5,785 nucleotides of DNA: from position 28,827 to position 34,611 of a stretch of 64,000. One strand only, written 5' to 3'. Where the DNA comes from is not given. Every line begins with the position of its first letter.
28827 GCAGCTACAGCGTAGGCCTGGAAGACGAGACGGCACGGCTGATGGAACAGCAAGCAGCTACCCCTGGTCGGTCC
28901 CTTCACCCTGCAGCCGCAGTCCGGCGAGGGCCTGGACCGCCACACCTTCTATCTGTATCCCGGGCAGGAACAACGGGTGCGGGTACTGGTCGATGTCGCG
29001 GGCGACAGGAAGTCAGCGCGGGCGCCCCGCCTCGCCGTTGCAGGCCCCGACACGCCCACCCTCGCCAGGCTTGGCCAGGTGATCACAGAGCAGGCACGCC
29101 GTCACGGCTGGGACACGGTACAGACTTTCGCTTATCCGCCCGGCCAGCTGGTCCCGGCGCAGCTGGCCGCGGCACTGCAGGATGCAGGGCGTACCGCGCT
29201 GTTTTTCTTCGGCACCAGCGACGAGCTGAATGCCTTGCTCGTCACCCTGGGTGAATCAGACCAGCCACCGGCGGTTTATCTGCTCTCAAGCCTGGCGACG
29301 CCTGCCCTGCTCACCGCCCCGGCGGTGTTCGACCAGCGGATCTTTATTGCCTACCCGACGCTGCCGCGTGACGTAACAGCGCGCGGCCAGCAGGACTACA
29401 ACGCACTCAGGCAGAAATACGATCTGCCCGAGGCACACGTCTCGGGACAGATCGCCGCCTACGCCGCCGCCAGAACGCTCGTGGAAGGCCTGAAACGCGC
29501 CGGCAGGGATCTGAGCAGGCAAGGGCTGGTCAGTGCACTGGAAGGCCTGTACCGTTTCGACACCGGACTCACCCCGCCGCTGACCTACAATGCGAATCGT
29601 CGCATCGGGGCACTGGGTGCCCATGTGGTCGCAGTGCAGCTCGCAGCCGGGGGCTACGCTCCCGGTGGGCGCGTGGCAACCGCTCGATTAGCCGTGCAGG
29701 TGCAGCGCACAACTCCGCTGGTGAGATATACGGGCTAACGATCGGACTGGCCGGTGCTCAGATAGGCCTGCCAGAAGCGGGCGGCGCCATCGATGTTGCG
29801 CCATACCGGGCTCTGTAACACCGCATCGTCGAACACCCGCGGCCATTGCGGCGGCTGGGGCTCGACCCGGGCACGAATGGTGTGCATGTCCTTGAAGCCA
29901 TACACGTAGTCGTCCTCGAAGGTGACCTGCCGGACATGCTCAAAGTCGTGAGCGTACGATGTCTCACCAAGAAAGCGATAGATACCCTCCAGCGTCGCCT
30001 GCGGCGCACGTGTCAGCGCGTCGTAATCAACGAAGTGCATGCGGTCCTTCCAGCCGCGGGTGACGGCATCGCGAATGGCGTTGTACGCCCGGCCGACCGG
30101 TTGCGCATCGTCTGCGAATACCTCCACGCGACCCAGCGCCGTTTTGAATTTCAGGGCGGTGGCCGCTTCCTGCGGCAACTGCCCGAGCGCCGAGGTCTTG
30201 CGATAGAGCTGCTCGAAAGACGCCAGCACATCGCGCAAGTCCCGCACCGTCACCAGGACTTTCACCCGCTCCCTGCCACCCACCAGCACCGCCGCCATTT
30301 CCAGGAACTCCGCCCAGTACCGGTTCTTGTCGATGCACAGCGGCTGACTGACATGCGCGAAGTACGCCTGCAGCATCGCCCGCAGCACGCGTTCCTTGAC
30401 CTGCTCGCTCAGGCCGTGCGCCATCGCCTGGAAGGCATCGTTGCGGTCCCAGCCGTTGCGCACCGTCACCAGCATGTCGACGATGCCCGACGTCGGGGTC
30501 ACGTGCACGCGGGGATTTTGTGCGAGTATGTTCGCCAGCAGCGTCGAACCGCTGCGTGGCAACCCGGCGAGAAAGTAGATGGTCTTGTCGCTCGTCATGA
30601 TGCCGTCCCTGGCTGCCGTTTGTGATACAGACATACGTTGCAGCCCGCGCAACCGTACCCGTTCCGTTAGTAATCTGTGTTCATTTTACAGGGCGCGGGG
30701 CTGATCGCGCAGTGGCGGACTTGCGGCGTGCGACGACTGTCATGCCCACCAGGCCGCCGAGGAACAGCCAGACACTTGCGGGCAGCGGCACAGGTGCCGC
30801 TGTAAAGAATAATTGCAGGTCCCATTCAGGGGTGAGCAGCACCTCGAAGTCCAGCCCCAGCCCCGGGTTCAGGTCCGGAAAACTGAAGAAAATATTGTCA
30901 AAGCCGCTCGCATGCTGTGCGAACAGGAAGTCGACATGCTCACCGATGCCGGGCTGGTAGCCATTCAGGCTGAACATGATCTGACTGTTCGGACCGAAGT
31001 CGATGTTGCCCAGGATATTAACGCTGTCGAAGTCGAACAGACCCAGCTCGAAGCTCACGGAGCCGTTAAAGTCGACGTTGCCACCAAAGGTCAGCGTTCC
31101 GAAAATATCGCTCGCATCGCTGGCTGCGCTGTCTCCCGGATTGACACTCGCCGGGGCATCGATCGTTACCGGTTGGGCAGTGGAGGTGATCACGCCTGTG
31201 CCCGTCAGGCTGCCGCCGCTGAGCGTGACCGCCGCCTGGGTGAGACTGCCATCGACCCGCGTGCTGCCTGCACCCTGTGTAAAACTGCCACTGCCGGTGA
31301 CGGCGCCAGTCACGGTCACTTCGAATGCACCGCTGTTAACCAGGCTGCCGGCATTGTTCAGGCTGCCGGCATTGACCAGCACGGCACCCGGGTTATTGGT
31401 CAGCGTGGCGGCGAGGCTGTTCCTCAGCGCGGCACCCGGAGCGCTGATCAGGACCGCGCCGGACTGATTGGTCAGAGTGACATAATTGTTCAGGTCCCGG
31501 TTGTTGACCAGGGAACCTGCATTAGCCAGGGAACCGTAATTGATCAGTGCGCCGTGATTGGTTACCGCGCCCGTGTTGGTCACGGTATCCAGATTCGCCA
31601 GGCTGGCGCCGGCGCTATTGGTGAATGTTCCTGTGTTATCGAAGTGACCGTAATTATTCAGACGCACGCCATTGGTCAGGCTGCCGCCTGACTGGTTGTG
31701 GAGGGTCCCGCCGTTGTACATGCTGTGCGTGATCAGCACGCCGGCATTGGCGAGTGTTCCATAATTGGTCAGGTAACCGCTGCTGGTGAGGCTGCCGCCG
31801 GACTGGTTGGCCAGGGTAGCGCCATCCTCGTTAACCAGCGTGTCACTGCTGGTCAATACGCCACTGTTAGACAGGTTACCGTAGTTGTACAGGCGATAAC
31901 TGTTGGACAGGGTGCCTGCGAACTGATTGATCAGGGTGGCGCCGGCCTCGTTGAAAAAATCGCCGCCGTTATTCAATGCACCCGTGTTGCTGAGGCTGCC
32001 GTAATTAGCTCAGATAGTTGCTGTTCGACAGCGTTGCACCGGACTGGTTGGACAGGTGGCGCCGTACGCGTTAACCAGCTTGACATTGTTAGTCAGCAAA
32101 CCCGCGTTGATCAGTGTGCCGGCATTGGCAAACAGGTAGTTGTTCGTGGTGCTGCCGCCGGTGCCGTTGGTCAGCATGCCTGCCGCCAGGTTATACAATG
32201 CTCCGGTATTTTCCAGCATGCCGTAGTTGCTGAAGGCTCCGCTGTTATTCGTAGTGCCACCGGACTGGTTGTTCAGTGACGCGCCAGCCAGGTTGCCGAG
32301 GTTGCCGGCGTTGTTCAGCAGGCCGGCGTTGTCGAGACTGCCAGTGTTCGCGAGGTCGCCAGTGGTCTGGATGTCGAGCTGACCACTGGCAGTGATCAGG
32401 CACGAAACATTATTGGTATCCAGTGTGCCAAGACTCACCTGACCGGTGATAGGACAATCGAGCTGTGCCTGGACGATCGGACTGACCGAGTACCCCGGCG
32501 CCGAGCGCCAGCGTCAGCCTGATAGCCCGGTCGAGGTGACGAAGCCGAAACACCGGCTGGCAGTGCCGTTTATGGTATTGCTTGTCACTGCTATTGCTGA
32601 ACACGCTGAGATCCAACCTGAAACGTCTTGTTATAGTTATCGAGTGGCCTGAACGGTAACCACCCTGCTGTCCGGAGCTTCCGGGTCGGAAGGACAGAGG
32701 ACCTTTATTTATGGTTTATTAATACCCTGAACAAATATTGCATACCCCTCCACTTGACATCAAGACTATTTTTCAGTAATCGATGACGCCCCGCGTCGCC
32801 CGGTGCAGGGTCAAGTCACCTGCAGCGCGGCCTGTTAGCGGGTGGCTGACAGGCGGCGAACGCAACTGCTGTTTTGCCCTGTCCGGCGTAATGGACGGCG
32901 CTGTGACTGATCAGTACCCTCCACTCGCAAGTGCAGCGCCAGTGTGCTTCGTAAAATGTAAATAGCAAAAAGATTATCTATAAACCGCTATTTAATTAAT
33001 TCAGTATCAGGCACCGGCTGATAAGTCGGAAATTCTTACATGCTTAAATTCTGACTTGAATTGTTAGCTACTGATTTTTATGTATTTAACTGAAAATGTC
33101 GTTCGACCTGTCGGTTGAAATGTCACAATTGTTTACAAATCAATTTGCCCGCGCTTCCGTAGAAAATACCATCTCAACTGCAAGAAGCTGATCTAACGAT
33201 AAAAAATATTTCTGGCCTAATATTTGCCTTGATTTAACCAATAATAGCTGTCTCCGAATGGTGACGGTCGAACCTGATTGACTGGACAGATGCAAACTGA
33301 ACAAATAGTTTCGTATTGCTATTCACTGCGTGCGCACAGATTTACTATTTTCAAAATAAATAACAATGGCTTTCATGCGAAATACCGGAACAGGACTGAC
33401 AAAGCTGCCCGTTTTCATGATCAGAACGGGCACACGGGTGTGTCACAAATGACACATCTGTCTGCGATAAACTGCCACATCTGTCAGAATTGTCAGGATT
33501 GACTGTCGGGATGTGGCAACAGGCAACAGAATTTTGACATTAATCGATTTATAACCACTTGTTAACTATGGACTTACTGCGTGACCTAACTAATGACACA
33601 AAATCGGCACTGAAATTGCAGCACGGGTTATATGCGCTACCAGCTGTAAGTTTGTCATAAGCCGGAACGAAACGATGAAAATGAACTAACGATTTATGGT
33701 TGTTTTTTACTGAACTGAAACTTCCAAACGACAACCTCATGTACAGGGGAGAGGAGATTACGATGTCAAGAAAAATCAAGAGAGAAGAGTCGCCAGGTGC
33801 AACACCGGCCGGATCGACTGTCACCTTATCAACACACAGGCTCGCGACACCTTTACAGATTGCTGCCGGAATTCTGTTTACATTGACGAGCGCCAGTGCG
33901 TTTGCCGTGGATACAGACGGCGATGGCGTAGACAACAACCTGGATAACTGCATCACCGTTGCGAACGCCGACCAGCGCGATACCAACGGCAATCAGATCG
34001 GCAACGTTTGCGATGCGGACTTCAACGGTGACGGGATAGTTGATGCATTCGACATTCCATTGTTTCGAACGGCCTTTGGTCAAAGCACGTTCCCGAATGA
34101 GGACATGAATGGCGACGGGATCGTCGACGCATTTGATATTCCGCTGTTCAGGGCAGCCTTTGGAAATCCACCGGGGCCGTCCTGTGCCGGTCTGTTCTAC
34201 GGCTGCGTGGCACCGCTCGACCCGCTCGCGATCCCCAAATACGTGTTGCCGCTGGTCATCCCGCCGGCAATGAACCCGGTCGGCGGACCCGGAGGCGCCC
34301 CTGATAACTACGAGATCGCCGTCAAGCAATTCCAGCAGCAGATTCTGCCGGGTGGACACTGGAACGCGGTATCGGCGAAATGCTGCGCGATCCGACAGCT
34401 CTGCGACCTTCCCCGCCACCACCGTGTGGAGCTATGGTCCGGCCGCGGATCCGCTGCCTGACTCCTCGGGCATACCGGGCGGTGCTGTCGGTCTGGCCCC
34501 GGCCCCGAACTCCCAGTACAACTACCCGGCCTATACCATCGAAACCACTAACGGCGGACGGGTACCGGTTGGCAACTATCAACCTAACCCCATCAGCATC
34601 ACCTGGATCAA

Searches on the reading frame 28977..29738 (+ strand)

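Call 45: search_protein_families(library=pfam, max_evalue=0.001, proteins=[window:28977-29738:+])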
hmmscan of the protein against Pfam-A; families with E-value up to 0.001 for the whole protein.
window:28977-29738:+ (253 aa): 1 family
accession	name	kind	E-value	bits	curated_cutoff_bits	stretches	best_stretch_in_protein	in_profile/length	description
PF13458.12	Peripla_BP_6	-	2.7e-15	57.3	31.7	1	12-208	131-327/343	Periplasmic binding protein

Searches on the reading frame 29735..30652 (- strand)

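Call 71: search_protein_families(library=pfam, max_evalue=0.001, proteins=[window:29735-30652:-])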
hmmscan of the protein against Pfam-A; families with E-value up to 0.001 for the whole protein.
window:29735-30652:- (305 aa): 2 families
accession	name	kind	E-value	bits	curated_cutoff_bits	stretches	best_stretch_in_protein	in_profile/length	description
PF13469.12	Sulfotransfer_3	-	3.9e-17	63.7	27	1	27-230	3-212/216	Sulfotransferase family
PF00685.33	Sulfotransfer_1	-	1.5e-11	44.6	22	1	27-244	5-196/255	Sulfotransferase domain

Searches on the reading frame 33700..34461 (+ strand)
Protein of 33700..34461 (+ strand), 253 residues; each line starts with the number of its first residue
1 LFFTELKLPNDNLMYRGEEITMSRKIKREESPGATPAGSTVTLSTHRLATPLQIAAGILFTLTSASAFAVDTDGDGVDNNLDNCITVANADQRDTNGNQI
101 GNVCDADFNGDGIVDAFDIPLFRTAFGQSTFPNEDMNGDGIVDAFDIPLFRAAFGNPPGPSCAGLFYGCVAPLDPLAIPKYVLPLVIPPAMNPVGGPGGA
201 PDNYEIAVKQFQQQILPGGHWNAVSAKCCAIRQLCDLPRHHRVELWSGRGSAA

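Call 35: search_protein_families(library=pfam, max_evalue=0.01, proteins=[window:33700-34461:+])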
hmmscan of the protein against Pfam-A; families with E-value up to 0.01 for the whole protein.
window:33700-34461:+ (253 aa): 2 families
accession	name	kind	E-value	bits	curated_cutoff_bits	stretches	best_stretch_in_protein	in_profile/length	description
PF02412.23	TSP_3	-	3.8e-09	36.5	25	2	71-92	15-36/36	Thrombospondin type 3 repeat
PF00404.24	Dockerin_1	-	2.2e-05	25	22.9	1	107-147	3-49/57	Dockerin type I domain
